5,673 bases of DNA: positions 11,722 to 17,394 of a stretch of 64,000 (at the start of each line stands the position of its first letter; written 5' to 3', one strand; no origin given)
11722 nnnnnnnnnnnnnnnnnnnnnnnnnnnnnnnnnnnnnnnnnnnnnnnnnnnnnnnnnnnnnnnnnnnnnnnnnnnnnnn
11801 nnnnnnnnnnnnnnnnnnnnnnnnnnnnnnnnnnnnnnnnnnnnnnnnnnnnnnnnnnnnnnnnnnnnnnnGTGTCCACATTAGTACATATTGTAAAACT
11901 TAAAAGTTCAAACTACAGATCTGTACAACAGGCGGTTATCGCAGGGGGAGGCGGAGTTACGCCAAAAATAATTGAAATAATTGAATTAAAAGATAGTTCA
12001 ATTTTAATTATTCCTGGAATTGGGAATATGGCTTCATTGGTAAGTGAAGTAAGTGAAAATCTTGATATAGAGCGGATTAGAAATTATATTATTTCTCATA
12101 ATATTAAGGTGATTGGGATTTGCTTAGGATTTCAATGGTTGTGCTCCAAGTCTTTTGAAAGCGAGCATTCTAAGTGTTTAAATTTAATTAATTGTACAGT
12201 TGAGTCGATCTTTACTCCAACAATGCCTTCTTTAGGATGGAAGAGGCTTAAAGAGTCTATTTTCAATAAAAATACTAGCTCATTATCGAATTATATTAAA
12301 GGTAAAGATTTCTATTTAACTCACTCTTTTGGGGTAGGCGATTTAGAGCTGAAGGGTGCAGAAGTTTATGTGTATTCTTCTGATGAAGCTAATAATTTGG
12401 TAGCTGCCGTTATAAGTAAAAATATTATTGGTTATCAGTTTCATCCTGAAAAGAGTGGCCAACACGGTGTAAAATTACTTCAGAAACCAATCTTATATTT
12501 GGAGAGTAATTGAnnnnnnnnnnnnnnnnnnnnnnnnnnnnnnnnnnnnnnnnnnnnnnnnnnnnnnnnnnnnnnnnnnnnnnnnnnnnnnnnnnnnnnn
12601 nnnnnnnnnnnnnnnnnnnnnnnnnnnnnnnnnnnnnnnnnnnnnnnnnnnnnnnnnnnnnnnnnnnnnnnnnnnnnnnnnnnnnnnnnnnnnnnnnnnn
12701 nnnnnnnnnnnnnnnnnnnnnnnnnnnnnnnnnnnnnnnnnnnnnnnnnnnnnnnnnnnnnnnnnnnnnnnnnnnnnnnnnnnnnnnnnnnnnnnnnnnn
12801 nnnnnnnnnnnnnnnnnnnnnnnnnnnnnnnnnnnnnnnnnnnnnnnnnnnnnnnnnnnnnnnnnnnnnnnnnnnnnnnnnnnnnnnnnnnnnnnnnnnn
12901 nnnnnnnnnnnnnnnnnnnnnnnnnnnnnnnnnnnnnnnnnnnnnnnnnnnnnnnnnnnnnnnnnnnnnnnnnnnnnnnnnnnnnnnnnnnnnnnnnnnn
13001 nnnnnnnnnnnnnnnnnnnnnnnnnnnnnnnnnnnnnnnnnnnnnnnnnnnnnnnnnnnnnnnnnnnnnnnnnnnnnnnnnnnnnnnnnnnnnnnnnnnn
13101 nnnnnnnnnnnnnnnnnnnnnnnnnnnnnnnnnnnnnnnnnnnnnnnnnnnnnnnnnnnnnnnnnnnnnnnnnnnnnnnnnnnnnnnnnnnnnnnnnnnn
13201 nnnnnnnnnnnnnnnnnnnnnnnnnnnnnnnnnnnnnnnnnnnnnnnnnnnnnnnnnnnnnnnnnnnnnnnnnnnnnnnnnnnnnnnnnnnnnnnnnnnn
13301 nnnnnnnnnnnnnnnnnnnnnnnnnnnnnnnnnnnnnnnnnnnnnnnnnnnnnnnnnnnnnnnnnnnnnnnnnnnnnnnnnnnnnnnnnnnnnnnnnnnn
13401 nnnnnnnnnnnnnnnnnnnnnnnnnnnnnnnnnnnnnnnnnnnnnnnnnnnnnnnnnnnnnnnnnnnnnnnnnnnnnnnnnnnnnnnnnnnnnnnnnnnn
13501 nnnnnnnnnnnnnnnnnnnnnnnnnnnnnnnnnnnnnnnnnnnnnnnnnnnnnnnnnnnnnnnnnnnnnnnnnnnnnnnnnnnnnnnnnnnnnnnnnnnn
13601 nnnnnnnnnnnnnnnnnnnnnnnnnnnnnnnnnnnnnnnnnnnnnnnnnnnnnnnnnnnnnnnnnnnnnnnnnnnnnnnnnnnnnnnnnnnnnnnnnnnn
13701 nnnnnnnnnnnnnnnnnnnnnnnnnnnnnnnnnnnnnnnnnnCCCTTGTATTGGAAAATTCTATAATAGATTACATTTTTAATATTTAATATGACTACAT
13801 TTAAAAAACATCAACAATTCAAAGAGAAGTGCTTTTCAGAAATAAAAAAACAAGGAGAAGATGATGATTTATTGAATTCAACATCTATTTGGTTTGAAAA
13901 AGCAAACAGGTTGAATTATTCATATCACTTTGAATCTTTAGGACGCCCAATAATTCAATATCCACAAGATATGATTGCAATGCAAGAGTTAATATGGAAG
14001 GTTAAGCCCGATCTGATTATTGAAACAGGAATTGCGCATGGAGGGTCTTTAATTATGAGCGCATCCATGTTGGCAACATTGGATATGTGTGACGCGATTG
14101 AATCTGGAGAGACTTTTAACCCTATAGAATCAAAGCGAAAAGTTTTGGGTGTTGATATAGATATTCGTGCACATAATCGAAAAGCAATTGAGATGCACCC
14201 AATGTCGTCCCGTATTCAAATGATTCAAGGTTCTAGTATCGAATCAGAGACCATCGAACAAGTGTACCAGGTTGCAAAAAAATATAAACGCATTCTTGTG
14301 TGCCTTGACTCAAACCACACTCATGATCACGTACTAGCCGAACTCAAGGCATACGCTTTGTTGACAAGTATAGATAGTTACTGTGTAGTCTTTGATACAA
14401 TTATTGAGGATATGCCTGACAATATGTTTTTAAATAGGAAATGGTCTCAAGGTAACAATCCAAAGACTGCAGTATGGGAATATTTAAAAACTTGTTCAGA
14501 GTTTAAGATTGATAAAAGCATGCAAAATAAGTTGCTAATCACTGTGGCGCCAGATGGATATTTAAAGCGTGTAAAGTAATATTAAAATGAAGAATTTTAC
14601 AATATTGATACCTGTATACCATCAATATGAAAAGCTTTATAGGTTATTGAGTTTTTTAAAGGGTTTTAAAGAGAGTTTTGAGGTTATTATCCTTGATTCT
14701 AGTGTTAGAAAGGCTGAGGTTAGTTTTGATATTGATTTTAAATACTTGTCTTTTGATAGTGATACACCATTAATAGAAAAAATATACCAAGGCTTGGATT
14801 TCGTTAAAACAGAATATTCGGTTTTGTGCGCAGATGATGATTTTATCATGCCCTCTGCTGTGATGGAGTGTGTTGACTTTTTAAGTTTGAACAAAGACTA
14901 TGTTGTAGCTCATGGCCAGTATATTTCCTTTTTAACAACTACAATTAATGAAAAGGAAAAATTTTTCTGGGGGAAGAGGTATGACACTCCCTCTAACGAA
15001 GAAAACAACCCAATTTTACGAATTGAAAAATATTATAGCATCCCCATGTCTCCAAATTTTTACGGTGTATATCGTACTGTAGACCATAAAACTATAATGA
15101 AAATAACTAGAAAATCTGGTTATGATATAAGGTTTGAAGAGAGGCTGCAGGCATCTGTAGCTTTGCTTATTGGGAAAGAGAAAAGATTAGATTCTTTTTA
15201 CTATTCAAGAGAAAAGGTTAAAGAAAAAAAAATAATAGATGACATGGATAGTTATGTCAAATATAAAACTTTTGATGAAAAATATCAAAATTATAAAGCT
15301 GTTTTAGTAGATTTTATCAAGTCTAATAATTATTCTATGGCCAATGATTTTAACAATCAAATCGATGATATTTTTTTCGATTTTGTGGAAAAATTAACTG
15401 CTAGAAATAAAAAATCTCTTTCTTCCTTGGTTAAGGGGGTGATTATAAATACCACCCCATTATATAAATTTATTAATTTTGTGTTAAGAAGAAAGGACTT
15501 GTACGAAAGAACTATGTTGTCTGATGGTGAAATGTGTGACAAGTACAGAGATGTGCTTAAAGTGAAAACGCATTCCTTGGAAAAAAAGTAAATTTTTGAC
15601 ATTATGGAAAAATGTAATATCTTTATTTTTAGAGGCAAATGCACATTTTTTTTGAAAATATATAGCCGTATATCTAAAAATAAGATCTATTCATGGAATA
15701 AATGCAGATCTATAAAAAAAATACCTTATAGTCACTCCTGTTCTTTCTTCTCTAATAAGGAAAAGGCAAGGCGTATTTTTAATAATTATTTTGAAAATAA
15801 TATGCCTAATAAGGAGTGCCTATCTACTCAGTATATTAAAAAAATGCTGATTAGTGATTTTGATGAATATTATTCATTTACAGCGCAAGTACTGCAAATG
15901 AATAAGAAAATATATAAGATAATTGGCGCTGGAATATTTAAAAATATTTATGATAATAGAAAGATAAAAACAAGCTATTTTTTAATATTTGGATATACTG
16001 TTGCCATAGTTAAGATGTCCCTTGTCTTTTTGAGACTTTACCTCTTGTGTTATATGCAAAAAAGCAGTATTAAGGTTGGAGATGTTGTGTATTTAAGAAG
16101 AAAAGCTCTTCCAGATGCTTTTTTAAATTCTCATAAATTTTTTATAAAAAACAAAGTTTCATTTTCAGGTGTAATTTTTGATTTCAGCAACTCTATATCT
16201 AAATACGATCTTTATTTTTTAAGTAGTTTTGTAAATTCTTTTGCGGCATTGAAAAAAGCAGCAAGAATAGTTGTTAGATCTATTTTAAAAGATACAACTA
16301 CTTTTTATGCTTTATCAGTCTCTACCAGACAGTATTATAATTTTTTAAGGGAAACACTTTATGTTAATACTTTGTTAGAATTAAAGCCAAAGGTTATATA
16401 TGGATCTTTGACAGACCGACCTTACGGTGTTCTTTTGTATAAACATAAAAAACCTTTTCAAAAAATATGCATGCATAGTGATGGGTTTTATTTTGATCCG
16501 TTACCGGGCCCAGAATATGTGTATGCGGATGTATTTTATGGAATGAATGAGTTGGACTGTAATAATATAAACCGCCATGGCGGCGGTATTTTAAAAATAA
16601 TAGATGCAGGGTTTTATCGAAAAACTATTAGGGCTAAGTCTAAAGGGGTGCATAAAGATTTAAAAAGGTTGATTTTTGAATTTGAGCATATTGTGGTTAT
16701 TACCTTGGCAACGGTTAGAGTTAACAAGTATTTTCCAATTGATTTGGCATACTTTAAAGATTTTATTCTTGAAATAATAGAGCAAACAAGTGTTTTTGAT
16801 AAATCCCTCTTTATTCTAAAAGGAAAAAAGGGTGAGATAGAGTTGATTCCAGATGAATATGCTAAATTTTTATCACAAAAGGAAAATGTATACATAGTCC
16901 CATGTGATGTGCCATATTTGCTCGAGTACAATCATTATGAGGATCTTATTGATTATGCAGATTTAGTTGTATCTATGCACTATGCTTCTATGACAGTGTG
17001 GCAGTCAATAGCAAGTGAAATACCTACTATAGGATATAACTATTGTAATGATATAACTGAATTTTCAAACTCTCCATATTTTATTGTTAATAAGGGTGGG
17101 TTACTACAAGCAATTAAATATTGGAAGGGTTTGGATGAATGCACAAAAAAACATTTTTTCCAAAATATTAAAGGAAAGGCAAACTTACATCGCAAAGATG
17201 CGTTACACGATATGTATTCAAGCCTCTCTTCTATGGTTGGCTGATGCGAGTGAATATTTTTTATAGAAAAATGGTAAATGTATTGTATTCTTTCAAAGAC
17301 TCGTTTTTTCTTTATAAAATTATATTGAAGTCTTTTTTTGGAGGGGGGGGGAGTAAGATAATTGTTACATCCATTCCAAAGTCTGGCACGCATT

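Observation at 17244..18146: G9 homopolymer inside a glycan sulfotransferase: candidate phase-variation switch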

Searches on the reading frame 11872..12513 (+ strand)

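Call 17: search_protein_families(library=pfam, proteins=[window:11872-12513:+], max_evalue=0.001)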
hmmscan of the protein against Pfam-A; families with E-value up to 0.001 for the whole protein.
window:11872-12513:+ (213 aa): 2 families
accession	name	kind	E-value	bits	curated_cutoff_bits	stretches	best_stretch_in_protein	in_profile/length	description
PF00117.34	GATase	-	1e-13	51.8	22.8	1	35-203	38-183/190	Glutamine amidotransferase class-I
PF01174.25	SNO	-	3.9e-06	27.3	27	1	36-197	28-174/188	SNO glutamine amidotransferase family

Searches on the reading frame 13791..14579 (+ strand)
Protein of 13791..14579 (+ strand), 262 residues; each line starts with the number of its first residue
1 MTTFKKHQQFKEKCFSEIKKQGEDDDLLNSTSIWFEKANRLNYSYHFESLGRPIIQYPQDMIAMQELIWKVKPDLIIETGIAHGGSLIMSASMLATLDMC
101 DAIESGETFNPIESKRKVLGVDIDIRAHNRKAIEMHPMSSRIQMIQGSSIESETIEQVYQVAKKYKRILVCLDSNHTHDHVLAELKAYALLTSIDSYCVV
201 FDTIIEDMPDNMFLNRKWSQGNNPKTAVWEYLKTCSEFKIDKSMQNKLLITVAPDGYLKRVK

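Call 5: search_protein_families(library=pfam, proteins=[window:13791-14579:+], max_evalue=0.01)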
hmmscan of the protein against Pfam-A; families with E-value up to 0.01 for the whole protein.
window:13791-14579:+ (262 aa): 2 families
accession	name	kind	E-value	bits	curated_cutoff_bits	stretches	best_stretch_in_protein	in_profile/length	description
PF04989.18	RMNT_CmcI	-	2.7e-94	315.1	23.2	1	42-261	2-206/206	Rhamnosyl O-methyltransferase/CmcI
PF13578.12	Methyltransf_24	-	0.00033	21.9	26.3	1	77-189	1-91/105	Methyltransferase domain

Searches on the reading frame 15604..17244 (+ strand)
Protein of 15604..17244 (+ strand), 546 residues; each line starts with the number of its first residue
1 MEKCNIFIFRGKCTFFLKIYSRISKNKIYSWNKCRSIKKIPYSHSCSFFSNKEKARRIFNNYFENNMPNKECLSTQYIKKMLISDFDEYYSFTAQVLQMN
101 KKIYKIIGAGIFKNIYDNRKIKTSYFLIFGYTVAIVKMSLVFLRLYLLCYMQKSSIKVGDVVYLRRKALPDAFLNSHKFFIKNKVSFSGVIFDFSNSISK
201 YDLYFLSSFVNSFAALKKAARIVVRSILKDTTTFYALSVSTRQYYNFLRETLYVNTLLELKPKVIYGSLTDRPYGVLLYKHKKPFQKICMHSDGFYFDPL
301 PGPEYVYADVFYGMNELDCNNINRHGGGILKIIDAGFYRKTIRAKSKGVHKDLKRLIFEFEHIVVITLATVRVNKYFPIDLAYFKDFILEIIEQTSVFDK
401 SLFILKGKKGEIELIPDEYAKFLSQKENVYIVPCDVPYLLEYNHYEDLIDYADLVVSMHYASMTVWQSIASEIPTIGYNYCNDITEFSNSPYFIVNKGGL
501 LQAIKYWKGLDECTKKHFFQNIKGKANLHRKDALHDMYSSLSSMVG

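Call 5: search_protein_families(library=pfam, proteins=[window:15604-17244:+], max_evalue=0.01)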
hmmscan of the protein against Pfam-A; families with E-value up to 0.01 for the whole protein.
window:15604-17244:+ (546 aa): 1 family
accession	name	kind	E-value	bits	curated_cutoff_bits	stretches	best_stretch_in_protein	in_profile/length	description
PF19892.4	DUF6365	-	0.00076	19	32.5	1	440-515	245-320/404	Family of unknown function (DUF6365)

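Call 30: search_protein_families(library=ncbifam, proteins=[window:15604-17244:+], max_evalue=0.001)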
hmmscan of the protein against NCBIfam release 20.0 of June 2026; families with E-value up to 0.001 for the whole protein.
window:15604-17244:+ (546 aa): 0 families
